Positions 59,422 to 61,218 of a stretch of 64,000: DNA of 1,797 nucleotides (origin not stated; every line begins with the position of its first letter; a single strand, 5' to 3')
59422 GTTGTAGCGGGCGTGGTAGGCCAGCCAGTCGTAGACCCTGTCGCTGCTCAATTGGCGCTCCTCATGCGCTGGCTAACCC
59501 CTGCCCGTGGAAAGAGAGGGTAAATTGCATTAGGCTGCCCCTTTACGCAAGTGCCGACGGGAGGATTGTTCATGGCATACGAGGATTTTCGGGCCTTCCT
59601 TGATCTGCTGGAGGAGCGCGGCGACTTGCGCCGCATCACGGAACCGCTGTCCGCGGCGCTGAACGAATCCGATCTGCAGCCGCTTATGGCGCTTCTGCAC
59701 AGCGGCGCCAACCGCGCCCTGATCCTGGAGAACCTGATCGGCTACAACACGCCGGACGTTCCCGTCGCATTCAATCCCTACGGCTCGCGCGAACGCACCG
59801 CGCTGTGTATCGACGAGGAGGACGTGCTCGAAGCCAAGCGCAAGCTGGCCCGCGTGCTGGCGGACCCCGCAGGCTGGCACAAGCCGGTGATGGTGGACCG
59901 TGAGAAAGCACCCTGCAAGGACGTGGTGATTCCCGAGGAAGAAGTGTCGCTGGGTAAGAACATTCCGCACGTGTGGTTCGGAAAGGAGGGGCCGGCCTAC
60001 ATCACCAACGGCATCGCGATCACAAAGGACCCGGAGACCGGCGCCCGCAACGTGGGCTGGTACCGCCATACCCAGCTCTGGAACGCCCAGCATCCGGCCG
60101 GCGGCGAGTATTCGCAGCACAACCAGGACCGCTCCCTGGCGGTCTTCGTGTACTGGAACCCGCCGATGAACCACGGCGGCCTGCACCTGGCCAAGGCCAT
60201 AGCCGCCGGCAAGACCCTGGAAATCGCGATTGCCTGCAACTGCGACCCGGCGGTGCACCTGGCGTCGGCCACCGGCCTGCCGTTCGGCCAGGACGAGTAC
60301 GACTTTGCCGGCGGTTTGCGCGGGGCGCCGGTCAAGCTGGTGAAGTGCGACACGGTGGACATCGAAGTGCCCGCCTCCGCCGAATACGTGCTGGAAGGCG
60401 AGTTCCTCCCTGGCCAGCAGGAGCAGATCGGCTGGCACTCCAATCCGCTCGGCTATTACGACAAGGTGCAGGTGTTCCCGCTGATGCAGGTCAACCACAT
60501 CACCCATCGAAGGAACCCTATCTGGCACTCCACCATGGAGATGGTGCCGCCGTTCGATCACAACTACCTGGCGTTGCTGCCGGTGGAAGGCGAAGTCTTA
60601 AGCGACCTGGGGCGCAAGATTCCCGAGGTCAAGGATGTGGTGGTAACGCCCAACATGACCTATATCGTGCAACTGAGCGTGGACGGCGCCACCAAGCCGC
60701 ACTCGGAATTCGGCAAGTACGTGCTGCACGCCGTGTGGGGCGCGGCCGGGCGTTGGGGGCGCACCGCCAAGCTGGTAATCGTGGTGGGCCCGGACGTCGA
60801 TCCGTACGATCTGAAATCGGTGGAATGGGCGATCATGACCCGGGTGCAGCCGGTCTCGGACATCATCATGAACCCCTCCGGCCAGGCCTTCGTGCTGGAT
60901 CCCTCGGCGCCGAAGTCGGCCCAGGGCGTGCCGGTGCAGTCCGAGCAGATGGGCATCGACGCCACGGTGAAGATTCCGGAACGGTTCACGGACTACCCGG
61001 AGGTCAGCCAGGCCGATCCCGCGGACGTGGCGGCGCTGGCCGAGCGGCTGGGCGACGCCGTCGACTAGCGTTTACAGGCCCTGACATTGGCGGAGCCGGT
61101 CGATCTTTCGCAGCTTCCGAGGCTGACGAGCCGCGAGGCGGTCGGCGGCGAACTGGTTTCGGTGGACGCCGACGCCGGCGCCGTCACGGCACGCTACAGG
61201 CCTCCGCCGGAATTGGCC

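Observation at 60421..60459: UbiD-family protein in which the canonical acidic E..(E/D) catalytic motif is not recognisable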

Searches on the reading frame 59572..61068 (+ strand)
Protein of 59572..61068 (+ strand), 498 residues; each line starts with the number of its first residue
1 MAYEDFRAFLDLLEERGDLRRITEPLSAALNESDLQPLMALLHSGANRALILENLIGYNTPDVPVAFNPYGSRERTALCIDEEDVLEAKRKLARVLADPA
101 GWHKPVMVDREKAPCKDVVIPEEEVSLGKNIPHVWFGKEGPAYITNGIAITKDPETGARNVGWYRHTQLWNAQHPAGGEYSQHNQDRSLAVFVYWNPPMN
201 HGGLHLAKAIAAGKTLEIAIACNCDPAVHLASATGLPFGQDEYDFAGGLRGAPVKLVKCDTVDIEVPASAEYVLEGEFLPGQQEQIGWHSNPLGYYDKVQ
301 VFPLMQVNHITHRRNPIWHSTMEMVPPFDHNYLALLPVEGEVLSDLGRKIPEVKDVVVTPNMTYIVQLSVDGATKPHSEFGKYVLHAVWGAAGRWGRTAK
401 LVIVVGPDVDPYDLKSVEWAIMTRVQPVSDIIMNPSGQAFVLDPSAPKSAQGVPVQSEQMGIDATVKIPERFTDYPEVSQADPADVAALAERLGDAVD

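Call 4: search_protein_families(library=pfam, proteins=[window:59572-61068:+], max_evalue=0.01)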
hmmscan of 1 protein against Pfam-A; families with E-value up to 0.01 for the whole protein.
window:59572-61068:+ (498 aa): 3 families
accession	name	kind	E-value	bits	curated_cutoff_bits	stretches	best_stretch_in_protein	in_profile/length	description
PF01977.22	UbiD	-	1.3e-49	168.7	23.3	1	108-322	3-202/206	3-octaprenyl-4-hydroxybenzoate carboxy-lyase Rift-related domain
PF20696.2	UbiD_C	-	2e-21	76.7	24.2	1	332-464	2-127/127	3-octaprenyl-4-hydroxybenzoate carboxy-lyase C-terminal domain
PF20695.2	UbiD_N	-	5e-08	33.4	24.3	1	10-84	1-67/78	3-octaprenyl-4-hydroxybenzoate carboxy-lyase N-terminal domain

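Call 5: search_protein_families(library=ncbifam, proteins=[window:59572-61068:+], max_evalue=0.01)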
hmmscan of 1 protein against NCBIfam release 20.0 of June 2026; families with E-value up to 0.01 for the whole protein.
window:59572-61068:+ (498 aa): 7 families
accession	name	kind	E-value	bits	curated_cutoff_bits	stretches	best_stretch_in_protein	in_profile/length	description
TIGR00148.1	TIGR00148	subfamily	1.4e-79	267.9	244.85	1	6-467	1-438/438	UbiD family decarboxylase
NF041204.1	VdcC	exception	8.8e-70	235.4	650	1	3-493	1-464/467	non-oxidative hydroxyarylic acid decarboxylases subunit C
TIGR03701.1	mena_SCO4490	equivalog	1.4e-56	192.1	495.9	1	9-452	2-431/433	menaquinone biosynthesis decarboxylase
NF008175.0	PRK10922.1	equivalog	3.5e-56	190.7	788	1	1-471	4-462/497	4-hydroxy-3-polyprenylbenzoate decarboxylase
NF041219.1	BagN_FevL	exception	2.5e-30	105.4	1000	1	2-428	16-435/502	bagremycin/ferroverdin biosynthesis UbiD family decarboxylase BagN/FevL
TIGR02724.1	phenyl_P_beta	equivalog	1.7e-25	89.4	468.95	1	5-465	2-440/472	phenylphosphate carboxylase subunit beta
TIGR02723.1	phenyl_P_alpha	equivalog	6.5e-22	77.8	564.6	1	104-436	104-415/485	phenylphosphate carboxylase subunit alpha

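Call 6: search_solved_structures(query=window:59572-61068:+, max_evalue=0.001, show_alignments=5)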
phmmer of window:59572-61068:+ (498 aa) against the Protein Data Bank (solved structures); distinct sequences matched with E-value up to 0.001: 40.
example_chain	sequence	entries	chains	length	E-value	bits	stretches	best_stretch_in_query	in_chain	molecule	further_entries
2idb_A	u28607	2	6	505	4.1e-50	174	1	1-485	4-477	3-octaprenyl-4-hydroxybenzoate carboxy-lyase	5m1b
5m1c_A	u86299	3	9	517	4.6e-50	173.8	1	1-485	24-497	3-octaprenyl-4-hydroxybenzoate carboxy-lyase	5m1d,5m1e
6h6x_B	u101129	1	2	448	2e-47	165.1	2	206-468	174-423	3-polyprenyl-4-hydroxybenzoate decarboxylase and related decarboxylases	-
6h6v_A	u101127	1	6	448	5.2e-46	160.5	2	206-468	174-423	3-polyprenyl-4-hydroxybenzoate decarboxylase and related decarboxylases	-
7ae4_A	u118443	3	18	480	3.6e-37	131.3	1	2-485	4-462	Phenolic acid decarboxylase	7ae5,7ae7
7pda_A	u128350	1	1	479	6.1e-25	90.9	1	4-445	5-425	UbiD family decarboxylase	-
7p9q_A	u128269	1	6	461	4.2e-24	88.2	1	3-448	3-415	AnInD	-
5o3m_A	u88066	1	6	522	4.6e-20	74.9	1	205-446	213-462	Protocatechuate decarboxylase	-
5ny5_A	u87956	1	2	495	5.5e-20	74.6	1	204-447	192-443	3,4-dihydroxybenzoate decarboxylase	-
5o3n_A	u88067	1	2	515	6.5e-20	74.4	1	204-447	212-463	3,4-dihydroxybenzoate decarboxylase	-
6da6_A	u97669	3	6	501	7.7e-20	74.1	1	4-430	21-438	UbiD-like decarboxylase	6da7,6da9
4zad_A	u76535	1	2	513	2e-18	69.5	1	99-474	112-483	Fdc1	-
7ney_A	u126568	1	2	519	5.7e-18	67.9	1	216-443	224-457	Ferulic acid decarboxylase 1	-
7nf0_A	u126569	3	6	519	1e-17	67.2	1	216-444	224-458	Ferulic acid decarboxylase 1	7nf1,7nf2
8y64_A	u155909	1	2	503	7.3e-17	64.3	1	211-452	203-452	Ferulic acid decarboxylase 1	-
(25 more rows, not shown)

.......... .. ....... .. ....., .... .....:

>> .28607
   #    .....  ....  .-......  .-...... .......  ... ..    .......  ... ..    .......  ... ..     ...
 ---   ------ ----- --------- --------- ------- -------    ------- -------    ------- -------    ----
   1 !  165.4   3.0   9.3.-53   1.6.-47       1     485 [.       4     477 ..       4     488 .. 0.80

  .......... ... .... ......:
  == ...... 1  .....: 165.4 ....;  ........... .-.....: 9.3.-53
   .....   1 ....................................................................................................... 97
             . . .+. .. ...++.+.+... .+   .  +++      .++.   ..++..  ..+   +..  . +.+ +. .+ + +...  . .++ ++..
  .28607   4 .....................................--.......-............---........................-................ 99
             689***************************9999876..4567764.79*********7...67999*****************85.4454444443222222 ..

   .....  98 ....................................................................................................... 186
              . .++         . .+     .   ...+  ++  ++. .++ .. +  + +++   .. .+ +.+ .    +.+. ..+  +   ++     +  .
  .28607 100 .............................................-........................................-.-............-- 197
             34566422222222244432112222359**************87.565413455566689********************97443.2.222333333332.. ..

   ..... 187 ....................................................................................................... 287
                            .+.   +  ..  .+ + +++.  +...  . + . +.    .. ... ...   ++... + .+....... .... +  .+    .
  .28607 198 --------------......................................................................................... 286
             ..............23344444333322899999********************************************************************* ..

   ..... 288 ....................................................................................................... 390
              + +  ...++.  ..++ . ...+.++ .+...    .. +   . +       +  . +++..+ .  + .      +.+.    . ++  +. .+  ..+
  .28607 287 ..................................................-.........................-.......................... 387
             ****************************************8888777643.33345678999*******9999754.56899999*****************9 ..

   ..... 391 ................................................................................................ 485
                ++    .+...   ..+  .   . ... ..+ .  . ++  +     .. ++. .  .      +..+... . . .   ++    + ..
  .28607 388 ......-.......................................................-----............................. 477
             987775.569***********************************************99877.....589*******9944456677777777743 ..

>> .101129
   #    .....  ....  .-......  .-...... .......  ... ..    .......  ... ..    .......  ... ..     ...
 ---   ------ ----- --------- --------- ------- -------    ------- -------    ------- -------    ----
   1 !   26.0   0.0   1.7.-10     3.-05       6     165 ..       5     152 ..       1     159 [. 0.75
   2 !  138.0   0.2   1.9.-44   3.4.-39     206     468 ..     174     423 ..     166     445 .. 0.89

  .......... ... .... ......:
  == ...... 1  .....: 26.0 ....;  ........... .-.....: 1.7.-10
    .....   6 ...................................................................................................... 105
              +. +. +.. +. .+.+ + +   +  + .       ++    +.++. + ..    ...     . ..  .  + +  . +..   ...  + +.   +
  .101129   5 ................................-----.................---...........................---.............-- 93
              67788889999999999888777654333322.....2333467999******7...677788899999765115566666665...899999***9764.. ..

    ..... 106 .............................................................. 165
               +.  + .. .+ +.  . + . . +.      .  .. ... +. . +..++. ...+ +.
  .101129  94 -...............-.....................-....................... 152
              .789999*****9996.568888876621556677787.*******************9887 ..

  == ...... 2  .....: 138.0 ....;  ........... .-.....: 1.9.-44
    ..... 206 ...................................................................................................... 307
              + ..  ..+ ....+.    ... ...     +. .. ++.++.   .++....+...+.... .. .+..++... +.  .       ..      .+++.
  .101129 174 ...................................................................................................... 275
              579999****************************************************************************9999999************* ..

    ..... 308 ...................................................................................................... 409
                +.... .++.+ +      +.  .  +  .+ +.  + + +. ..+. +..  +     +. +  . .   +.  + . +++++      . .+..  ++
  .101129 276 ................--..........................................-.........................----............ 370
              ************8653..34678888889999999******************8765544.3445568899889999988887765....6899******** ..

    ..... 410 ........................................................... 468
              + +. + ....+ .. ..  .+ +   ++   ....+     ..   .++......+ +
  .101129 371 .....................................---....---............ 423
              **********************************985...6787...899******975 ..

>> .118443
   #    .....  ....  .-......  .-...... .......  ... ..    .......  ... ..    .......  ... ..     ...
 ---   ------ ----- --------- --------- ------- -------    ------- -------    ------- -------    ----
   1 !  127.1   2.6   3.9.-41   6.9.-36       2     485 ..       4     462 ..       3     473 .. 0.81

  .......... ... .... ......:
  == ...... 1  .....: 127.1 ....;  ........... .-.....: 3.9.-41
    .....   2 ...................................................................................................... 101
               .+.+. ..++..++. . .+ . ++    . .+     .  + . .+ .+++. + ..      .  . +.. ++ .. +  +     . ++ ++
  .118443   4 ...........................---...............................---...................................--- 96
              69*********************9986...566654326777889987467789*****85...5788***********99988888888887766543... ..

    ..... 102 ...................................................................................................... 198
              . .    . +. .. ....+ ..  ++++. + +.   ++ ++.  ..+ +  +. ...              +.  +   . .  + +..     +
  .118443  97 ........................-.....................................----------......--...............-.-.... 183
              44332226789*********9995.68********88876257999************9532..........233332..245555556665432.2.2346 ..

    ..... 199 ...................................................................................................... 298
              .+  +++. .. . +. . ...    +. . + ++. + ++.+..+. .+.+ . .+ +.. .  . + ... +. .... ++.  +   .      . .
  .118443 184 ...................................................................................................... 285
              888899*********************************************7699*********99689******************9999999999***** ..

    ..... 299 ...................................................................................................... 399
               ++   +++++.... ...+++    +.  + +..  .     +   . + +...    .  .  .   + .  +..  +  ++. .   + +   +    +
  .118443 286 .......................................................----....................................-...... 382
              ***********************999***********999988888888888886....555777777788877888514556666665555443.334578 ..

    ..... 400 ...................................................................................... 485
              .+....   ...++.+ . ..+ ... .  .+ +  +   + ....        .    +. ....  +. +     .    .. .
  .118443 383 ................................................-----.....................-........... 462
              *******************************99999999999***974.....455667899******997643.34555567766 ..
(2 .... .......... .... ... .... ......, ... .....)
